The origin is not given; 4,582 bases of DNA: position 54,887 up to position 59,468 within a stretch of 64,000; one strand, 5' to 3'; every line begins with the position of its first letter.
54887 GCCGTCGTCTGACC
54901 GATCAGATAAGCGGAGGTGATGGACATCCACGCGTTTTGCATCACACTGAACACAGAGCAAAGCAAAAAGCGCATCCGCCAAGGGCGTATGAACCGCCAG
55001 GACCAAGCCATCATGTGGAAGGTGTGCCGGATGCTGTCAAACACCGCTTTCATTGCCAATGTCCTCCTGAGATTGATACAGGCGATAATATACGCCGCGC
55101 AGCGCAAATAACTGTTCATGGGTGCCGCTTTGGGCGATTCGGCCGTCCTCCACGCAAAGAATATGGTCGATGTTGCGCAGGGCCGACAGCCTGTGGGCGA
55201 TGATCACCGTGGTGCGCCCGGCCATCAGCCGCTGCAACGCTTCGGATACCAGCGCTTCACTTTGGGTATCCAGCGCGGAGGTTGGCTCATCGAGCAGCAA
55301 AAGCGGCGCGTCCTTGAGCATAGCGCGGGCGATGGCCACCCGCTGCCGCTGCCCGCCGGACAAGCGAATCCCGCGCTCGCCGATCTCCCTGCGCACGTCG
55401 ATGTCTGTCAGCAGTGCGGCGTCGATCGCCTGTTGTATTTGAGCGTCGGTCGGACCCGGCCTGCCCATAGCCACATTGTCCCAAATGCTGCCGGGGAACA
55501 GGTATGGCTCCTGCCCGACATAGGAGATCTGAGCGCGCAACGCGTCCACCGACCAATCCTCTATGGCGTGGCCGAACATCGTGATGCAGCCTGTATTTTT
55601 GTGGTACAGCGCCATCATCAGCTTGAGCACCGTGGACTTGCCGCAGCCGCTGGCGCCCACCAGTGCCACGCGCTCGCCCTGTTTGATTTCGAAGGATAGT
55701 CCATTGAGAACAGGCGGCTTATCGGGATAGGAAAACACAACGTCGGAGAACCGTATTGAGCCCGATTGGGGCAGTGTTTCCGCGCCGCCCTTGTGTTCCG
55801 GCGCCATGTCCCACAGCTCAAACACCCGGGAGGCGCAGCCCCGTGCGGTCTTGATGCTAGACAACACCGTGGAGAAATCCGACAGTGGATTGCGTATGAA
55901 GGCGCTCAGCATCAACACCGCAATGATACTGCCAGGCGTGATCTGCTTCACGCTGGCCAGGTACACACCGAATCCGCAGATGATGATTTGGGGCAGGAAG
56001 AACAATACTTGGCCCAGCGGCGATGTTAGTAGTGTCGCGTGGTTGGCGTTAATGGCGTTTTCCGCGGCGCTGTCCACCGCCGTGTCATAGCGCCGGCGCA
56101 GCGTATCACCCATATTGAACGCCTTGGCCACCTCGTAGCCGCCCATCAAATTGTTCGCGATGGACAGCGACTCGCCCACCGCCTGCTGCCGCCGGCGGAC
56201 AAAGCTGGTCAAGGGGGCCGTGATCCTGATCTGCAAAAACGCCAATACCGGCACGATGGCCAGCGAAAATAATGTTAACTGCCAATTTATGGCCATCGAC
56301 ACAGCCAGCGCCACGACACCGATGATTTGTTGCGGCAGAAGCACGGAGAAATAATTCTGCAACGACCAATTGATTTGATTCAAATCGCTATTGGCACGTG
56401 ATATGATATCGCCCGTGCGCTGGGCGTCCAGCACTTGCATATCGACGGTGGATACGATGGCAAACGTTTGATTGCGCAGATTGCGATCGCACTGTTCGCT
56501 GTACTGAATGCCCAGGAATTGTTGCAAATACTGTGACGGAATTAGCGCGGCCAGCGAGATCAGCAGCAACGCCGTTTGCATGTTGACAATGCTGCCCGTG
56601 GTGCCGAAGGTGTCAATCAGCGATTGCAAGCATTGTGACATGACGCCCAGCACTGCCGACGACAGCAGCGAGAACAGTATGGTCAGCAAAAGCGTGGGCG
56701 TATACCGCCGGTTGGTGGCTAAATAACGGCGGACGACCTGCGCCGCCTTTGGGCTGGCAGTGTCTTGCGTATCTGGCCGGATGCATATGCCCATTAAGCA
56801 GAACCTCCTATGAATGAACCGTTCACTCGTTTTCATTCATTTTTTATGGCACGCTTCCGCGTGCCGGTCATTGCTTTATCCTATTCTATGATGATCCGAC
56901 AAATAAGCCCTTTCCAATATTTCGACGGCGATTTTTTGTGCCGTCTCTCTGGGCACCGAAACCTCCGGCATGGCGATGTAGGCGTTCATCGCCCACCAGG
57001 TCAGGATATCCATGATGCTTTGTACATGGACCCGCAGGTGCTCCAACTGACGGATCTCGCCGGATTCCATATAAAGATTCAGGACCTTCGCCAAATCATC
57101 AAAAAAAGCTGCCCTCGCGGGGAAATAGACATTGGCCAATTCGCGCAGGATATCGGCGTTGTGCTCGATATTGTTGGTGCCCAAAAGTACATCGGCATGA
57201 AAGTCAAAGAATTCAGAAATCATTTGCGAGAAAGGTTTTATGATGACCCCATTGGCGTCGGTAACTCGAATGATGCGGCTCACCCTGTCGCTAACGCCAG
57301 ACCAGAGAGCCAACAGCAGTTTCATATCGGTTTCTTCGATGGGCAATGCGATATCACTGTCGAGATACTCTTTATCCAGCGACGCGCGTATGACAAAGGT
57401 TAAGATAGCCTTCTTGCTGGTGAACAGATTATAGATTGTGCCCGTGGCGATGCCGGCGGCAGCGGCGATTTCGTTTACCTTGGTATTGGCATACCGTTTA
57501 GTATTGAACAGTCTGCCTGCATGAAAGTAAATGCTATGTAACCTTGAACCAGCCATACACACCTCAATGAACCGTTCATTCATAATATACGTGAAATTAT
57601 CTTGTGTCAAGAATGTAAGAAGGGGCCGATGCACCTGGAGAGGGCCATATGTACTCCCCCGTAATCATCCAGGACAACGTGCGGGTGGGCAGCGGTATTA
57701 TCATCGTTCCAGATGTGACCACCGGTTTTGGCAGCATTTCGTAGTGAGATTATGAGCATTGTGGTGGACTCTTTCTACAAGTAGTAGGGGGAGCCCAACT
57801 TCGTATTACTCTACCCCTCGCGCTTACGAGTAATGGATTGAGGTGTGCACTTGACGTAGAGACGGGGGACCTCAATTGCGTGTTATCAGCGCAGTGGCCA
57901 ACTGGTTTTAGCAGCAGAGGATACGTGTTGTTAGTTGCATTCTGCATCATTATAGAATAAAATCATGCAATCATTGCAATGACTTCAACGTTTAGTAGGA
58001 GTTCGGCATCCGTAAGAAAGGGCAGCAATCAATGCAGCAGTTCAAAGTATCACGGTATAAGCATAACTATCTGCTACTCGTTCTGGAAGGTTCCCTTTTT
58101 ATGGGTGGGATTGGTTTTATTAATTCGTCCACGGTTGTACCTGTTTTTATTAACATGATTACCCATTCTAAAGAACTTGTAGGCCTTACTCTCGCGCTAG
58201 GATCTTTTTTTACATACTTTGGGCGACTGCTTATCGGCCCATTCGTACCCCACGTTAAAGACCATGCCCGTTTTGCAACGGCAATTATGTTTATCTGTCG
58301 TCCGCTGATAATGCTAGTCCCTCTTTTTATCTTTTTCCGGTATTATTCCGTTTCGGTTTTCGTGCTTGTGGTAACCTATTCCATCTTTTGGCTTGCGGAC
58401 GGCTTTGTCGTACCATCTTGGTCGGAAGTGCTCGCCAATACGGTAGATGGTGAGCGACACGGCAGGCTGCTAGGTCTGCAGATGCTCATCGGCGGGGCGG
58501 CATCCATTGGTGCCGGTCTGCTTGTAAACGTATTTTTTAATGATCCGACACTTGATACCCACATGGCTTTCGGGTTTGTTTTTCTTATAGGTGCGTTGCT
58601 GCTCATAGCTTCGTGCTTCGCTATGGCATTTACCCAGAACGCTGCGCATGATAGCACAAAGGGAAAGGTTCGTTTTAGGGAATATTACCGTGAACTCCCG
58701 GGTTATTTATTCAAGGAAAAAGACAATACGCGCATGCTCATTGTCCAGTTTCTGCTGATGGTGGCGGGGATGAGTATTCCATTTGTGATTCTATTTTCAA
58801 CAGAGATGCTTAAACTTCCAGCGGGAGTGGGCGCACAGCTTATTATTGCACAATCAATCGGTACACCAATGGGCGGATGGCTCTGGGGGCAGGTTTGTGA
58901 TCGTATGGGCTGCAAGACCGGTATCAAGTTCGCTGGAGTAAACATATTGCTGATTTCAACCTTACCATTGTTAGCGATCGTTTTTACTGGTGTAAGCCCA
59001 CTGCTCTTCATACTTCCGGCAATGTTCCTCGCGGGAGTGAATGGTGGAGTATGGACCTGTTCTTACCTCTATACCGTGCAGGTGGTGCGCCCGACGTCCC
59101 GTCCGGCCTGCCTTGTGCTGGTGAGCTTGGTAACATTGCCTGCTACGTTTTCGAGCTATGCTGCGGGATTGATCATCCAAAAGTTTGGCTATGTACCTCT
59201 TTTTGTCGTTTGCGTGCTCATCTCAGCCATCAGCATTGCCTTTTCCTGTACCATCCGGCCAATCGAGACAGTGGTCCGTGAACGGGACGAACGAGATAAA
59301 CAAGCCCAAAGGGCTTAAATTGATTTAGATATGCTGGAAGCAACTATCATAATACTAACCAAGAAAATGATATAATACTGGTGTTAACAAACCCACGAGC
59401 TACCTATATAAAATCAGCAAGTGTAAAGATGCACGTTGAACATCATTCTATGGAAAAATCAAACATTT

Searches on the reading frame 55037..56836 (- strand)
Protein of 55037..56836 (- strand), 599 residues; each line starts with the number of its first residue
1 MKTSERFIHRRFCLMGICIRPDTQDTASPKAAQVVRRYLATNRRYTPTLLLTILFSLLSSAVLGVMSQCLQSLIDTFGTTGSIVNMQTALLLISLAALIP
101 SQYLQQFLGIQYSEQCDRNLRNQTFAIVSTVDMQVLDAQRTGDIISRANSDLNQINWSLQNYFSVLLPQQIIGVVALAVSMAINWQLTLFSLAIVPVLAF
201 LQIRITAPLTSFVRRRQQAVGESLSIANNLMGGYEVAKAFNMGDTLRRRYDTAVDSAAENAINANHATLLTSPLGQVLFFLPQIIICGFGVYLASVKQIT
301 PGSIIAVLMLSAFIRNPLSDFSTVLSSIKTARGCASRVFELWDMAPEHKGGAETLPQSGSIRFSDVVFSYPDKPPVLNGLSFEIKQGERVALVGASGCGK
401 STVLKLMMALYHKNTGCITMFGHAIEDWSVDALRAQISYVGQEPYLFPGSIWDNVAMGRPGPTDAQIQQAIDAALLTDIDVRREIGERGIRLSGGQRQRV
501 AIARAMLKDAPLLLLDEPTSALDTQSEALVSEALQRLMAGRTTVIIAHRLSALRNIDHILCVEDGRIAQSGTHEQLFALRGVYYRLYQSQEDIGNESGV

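Call 50: search_protein_families(library=pfam, proteins=[window:55037-56836:-])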
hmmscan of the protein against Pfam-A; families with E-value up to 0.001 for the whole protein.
window:55037-56836:- (599 aa): 4 families
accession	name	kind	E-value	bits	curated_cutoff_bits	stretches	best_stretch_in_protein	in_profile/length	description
PF00664.28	ABC_membrane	-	4.6e-40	138.5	28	1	49-318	1-274/274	ABC transporter transmembrane region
PF00005.33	ABC_tran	-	7.6e-36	124.2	25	1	377-520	1-137/137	ABC transporter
PF02463.25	SMC_N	-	1.6e-07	31.4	40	1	391-562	28-211/220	RecF/RecN/SMC N terminal domain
PF13304.12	AAA_21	-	3.9e-05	24.3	27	0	501-546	247-295/304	AAA domain, putative AbiEii toxin, Type IV TA system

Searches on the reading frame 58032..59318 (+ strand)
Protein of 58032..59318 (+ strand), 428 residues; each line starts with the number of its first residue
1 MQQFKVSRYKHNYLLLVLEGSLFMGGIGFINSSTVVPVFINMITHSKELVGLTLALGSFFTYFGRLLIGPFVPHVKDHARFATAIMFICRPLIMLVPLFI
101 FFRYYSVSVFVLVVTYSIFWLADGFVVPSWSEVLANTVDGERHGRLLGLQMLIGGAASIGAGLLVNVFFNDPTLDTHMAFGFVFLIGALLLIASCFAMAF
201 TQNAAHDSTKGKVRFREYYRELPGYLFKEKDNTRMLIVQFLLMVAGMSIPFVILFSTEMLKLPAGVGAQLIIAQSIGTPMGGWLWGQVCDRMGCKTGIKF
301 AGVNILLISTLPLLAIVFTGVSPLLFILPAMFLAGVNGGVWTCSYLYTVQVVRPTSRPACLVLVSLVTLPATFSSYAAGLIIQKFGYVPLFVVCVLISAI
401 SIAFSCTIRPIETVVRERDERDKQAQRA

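Call 50: search_protein_families(library=pfam, proteins=[window:58032-59318:+])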
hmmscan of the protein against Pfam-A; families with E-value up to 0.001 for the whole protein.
window:58032-59318:+ (428 aa): 2 families
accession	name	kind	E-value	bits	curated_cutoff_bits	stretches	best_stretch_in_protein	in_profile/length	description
PF07690.21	MFS_1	-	2.1e-14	53.7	33.4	1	22-354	5-324/347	Major Facilitator Superfamily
PF03209.21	PUCC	-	0.00098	18.7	21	0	229-346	205-322/401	PUCC protein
